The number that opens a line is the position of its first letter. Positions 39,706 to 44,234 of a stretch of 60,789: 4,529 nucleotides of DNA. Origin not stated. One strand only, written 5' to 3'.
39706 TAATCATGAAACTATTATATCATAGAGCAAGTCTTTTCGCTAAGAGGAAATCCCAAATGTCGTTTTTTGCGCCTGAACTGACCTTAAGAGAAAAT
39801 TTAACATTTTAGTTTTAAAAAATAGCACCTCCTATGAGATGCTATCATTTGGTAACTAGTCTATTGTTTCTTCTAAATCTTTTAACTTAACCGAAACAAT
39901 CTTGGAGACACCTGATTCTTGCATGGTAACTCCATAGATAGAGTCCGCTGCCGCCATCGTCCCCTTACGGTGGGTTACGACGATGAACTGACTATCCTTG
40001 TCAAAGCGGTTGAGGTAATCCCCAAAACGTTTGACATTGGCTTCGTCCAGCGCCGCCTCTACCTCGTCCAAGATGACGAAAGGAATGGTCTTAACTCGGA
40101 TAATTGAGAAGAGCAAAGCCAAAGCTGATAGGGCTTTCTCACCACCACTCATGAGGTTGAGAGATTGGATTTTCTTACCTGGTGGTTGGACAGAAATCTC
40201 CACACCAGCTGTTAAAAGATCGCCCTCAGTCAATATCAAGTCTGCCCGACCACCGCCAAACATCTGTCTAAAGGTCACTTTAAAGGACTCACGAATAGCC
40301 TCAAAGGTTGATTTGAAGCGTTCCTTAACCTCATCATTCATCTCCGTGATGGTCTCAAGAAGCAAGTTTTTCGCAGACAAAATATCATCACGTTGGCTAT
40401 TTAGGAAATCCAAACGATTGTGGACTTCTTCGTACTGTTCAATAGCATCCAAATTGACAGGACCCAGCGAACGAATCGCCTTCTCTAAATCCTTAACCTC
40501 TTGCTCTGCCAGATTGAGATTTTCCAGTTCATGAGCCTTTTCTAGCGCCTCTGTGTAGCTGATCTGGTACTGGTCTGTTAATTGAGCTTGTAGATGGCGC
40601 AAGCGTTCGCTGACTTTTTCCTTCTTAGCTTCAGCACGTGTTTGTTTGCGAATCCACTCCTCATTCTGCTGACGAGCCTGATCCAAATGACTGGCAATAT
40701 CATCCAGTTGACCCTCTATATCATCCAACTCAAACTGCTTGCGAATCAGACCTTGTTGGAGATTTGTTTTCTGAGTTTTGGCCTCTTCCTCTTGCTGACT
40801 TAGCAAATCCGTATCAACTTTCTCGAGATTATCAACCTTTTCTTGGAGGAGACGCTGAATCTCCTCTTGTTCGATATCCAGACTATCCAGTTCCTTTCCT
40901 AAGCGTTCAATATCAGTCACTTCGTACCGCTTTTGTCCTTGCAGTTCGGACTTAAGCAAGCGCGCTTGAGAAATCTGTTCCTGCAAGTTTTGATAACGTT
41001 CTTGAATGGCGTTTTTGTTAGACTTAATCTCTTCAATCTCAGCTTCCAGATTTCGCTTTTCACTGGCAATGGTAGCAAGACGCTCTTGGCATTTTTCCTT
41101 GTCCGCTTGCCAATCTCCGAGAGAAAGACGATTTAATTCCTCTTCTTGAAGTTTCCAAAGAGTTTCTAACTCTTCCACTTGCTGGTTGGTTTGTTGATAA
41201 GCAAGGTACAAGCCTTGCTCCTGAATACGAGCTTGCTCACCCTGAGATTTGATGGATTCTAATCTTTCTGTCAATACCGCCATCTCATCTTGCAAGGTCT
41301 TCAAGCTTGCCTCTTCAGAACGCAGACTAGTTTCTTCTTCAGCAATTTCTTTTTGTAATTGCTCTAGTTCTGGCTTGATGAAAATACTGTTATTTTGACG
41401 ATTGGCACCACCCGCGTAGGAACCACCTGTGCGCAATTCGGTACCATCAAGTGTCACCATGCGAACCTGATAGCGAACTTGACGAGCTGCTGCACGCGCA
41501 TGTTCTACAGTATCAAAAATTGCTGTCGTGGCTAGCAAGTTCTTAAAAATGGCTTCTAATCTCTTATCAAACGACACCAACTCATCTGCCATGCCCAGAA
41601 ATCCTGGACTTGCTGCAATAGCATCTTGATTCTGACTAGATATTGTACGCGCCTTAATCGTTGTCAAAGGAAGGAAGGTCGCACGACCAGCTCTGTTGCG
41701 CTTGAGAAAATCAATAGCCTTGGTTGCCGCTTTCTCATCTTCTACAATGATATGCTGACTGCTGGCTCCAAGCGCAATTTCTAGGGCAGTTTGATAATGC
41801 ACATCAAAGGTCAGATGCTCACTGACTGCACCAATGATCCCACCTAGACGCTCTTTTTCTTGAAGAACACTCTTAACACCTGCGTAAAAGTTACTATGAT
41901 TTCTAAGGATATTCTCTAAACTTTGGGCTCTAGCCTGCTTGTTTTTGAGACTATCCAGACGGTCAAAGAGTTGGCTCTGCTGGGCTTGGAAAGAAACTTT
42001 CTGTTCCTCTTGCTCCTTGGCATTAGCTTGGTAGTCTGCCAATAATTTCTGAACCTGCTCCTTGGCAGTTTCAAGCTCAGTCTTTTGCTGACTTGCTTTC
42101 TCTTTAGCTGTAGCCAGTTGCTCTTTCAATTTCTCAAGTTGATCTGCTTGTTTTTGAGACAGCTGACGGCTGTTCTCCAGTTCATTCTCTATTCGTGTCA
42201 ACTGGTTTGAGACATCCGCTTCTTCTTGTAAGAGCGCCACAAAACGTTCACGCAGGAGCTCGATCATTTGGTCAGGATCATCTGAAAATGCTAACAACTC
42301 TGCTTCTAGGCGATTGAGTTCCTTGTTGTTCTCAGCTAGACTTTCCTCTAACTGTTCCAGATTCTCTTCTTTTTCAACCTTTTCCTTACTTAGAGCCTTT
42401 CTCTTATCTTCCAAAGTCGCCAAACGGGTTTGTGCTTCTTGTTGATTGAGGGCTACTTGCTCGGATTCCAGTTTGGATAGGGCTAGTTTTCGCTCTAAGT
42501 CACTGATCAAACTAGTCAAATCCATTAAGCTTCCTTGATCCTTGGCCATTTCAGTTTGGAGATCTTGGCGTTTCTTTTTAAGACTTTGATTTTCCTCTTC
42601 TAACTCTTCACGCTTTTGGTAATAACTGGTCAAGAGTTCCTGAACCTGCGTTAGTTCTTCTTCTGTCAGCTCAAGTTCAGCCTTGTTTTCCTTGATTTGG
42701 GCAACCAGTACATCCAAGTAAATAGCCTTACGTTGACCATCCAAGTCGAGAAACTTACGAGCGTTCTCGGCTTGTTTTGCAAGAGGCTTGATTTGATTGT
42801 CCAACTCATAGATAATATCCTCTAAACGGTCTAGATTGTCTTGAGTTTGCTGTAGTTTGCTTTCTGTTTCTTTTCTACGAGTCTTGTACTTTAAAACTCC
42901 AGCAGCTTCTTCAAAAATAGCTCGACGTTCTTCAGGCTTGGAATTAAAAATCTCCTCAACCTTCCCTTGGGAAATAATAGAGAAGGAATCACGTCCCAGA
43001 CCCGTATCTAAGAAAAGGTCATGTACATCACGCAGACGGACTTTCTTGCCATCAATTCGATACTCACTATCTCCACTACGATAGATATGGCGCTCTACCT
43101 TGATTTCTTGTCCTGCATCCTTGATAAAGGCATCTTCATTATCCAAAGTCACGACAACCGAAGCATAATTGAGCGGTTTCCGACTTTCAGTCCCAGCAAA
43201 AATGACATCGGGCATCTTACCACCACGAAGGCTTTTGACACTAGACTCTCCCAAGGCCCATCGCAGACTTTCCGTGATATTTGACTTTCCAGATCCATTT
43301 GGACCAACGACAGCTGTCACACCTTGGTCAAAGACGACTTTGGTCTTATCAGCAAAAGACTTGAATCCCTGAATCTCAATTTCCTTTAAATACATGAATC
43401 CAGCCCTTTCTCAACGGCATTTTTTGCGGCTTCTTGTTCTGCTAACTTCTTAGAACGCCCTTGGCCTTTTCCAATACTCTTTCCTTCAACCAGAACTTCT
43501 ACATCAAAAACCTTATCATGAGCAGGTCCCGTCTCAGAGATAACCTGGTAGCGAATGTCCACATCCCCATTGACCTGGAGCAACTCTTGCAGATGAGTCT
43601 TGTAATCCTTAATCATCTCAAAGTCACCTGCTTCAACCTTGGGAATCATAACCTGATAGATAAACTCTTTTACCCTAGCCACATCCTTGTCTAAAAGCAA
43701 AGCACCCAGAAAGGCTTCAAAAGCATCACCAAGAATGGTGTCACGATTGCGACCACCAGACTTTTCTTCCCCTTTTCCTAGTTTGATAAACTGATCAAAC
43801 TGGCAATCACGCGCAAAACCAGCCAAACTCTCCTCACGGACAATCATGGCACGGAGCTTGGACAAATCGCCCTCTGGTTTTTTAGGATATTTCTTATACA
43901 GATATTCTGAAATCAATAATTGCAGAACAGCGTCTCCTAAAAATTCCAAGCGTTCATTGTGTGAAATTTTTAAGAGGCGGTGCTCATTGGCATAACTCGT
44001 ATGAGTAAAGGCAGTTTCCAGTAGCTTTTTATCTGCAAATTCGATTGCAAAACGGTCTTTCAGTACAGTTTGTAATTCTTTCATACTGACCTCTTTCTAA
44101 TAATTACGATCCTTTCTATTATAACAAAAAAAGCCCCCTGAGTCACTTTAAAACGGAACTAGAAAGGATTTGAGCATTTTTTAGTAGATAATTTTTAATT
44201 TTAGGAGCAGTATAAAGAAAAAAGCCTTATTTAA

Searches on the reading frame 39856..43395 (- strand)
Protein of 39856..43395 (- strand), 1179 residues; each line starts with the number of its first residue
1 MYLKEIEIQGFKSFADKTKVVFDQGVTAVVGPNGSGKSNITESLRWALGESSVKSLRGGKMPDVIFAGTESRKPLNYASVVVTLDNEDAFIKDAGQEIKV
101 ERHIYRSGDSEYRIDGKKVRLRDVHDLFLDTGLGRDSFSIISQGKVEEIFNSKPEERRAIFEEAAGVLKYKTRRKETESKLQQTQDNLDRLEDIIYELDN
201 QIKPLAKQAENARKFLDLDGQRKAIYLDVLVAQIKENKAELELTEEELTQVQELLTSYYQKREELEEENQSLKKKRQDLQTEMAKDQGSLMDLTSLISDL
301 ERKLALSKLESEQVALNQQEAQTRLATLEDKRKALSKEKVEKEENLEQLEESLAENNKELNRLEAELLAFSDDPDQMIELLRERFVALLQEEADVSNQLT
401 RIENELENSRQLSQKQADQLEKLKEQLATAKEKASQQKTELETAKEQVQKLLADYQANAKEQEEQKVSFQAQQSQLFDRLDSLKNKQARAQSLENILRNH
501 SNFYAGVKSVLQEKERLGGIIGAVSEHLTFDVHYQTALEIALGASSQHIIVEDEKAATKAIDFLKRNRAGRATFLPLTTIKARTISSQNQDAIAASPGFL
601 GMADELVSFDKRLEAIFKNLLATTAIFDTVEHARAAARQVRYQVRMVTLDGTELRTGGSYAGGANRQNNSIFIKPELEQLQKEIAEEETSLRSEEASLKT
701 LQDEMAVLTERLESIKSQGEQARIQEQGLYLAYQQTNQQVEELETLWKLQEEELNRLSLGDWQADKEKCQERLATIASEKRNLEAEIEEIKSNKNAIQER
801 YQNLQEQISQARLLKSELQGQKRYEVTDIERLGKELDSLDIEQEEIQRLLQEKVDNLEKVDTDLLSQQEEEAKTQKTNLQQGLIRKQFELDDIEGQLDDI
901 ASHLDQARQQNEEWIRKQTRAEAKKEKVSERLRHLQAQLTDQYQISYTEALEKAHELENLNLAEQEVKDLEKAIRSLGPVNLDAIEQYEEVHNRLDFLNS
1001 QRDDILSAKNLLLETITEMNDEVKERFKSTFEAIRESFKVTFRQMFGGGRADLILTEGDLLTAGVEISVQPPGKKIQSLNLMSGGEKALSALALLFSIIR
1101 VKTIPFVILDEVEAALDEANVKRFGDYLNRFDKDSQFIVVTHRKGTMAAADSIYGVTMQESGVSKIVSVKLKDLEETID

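Call 39: search_protein_families(library=pfam, proteins=[window:39856-43395:-], max_evalue=0.00001)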
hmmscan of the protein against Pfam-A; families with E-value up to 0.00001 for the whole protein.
window:39856-43395:- (1179 aa): 4 families
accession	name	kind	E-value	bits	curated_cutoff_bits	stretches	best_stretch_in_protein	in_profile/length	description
PF02463.25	SMC_N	-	1.4e-56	191.8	40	1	2-1164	1-219/220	RecF/RecN/SMC N terminal domain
PF06470.18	SMC_hinge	-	5.6e-27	94.9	22.5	1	519-636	3-115/116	SMC proteins Flexible Hinge Domain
PF13175.12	AAA_15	-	3.8e-15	56.8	32.1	1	1-361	1-261/374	AAA ATPase domain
PF13304.12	AAA_21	-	1.3e-14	55.4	27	1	903-1142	87-298/304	AAA domain, putative AbiEii toxin, Type IV TA system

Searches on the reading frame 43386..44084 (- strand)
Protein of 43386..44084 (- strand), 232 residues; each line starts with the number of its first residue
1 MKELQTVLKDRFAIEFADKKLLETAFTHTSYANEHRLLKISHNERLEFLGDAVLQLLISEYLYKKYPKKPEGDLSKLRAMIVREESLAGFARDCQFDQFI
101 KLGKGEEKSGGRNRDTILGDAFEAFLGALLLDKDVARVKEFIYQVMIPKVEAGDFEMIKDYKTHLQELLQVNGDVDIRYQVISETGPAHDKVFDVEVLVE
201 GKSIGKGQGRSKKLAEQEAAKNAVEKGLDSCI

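Call 39: search_protein_families(library=pfam, proteins=[window:43386-44084:-], max_evalue=0.00001)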
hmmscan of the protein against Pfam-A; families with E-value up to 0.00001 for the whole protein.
window:43386-44084:- (232 aa): 4 families
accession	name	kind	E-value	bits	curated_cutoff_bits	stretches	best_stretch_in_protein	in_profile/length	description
PF14622.11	Ribonucleas_3_3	-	1.8e-39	135.3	35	1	18-149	1-127/128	Ribonuclease-III-like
PF00636.31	Ribonuclease_3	-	3.6e-27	95.6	27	1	44-133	1-101/102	Ribonuclease III domain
PF00035.32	dsrm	-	3.2e-19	69.7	23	1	161-226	1-65/66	Double-stranded RNA binding motif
PF22935.1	RM44_endonuclase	-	9.4e-08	32.7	27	1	9-102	10-118/139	Large ribosomal subunit protein mL44, endonuclease domain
